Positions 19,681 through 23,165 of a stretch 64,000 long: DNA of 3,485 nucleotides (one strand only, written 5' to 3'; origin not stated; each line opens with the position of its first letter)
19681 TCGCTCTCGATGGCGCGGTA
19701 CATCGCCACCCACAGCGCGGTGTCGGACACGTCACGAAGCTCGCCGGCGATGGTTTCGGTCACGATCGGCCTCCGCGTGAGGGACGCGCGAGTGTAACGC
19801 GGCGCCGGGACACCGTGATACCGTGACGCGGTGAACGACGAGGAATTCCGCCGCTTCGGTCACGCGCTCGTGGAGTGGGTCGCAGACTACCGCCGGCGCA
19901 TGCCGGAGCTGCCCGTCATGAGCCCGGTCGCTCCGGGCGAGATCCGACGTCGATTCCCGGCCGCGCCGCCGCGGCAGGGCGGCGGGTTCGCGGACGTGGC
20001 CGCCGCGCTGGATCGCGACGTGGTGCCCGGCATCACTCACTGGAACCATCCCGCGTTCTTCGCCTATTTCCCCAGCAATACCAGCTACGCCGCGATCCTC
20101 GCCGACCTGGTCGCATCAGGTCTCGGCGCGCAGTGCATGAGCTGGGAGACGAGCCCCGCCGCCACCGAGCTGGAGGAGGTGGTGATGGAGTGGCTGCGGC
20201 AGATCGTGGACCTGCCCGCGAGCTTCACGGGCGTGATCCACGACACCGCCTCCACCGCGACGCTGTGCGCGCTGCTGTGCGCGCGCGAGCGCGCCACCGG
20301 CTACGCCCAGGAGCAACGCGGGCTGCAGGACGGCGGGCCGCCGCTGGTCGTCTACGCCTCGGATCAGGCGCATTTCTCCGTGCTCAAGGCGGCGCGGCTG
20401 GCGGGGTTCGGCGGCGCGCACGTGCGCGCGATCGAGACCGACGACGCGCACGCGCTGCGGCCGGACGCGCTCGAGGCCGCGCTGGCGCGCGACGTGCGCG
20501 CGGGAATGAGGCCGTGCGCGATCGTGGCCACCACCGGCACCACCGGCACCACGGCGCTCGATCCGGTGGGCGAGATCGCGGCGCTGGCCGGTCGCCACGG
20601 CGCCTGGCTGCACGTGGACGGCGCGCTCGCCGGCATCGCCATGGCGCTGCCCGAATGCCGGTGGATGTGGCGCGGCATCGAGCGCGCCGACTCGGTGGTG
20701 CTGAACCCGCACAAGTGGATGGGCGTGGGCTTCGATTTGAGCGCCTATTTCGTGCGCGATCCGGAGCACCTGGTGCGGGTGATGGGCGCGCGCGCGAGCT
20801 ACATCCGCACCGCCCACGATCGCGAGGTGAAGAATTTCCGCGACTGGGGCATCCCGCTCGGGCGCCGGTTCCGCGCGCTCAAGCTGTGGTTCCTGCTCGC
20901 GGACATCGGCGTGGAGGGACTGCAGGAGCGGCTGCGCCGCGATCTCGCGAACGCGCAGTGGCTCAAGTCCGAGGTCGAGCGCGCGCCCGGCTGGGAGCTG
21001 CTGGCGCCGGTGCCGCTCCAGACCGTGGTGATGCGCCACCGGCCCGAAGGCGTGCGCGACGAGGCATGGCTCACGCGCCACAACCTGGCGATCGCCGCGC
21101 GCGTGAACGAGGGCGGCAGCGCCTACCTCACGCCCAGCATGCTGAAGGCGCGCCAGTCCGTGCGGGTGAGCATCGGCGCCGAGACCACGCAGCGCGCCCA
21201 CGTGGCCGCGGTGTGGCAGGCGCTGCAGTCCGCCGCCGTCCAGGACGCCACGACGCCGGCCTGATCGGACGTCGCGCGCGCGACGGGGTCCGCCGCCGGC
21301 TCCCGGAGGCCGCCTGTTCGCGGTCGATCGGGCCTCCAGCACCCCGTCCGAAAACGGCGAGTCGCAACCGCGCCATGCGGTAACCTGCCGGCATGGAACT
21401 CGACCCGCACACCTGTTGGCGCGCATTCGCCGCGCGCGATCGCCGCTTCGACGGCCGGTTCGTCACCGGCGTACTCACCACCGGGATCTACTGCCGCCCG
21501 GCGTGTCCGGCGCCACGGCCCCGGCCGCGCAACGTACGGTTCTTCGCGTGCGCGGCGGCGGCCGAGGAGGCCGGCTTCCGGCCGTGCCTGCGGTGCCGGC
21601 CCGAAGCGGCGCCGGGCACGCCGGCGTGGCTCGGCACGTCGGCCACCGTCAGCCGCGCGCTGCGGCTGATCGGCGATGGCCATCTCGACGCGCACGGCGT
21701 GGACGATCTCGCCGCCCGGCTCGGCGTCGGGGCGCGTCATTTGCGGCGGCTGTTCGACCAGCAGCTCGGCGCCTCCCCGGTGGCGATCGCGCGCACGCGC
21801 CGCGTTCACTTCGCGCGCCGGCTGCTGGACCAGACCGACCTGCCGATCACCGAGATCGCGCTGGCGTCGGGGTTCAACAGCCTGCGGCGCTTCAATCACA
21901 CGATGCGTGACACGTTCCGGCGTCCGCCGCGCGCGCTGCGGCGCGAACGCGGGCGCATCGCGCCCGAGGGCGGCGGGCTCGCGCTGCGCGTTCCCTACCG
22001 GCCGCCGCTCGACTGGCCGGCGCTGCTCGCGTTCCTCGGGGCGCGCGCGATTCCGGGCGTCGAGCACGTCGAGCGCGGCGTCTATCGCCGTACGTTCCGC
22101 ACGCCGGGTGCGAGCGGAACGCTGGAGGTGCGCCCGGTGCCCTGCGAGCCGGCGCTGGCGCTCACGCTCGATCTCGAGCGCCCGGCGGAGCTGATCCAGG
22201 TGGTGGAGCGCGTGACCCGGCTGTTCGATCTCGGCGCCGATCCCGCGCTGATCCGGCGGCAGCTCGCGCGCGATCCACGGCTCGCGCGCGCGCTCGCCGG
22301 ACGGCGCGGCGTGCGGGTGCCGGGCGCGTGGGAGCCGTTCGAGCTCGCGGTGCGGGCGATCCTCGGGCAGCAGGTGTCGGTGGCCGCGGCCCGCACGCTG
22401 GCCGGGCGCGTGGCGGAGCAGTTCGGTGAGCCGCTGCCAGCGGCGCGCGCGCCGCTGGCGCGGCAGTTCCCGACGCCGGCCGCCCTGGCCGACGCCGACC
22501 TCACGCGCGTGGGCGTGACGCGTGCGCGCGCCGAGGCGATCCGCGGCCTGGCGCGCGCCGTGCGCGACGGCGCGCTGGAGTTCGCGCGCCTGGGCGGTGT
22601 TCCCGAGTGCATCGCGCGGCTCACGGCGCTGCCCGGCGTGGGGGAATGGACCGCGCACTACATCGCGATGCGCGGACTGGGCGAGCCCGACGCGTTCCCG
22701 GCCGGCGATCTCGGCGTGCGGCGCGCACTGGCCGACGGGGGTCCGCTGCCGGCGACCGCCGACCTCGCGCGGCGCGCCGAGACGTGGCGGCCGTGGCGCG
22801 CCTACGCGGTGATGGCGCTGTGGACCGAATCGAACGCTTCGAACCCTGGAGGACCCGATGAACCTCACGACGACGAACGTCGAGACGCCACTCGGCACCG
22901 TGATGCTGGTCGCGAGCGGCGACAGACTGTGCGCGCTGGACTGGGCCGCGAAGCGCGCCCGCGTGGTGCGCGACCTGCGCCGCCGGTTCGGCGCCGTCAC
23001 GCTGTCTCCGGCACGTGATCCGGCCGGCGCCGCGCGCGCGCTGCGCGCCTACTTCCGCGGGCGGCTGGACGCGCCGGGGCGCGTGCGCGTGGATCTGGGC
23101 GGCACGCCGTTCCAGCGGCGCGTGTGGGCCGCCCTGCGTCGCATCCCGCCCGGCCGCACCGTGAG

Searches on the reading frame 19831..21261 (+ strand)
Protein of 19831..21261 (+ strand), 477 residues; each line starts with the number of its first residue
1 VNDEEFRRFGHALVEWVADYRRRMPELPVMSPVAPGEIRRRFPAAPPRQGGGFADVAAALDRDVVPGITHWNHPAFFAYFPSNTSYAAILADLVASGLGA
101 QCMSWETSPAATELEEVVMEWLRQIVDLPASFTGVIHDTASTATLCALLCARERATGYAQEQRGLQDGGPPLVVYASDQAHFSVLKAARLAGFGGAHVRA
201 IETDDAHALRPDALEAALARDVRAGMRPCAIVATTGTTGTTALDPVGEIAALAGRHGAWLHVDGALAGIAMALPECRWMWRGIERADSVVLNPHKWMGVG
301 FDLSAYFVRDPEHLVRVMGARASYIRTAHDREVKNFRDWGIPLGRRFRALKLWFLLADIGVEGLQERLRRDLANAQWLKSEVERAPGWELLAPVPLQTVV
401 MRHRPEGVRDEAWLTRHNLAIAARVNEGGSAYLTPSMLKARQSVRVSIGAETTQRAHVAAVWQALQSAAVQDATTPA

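Call 50: search_protein_families(library=pfam, proteins=[window:19831-21261:+], max_evalue=0.0001)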
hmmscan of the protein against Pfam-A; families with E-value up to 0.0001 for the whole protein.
window:19831-21261:+ (477 aa): 3 families
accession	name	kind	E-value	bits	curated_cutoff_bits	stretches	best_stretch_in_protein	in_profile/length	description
PF00282.25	Pyridoxal_deC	-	8e-88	295.1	27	1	35-402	1-373/375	Pyridoxal-dependent decarboxylase conserved domain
PF01212.27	Beta_elim_lyase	-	3.3e-07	30.4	27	1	174-386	74-269/288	Beta-eliminating lyase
PF00266.25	Aminotran_5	-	1.4e-06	28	21.5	1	174-265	92-177/371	Aminotransferase class-V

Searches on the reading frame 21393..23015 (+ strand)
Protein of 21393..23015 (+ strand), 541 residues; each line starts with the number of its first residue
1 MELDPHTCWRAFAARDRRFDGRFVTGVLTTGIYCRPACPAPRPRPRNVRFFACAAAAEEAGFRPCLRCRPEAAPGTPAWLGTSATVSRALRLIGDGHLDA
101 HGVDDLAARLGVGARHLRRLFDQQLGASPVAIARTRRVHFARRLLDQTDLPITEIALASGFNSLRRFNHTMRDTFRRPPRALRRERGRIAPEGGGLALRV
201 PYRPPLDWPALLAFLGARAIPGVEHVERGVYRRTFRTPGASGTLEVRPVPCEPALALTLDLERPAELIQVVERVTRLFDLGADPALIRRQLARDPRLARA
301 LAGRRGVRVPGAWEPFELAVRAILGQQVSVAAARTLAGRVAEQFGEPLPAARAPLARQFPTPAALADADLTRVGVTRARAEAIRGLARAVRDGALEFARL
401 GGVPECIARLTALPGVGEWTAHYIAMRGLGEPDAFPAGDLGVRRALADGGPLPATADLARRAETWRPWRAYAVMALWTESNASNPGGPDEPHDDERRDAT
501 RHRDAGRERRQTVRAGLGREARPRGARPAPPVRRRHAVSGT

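Call 50: search_protein_families(library=pfam, proteins=[window:21393-23015:+], max_evalue=0.0001)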
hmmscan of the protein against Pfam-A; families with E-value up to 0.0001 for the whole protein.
window:21393-23015:+ (541 aa): 5 families
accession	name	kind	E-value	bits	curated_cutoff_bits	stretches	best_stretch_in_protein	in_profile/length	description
PF06029.17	AlkA_N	-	1.6e-36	125.6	26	1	198-314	2-118/118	AlkA N-terminal domain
PF02805.21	Ada_Zn_binding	-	6e-29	100.3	23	1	7-71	1-65/65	Metal binding domain of Ada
PF12833.13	HTH_18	-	7.1e-22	77.9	33.6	1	106-184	1-79/80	Helix-turn-helix domain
PF00730.31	HhH-GPD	-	9.6e-11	42.4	26.2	1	320-468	1-106/108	HhH-GPD superfamily base excision DNA repair protein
PF00165.29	HTH_AraC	-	7.2e-07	29.6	26.6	0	103-131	11-39/42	Bacterial regulatory helix-turn-helix proteins, AraC family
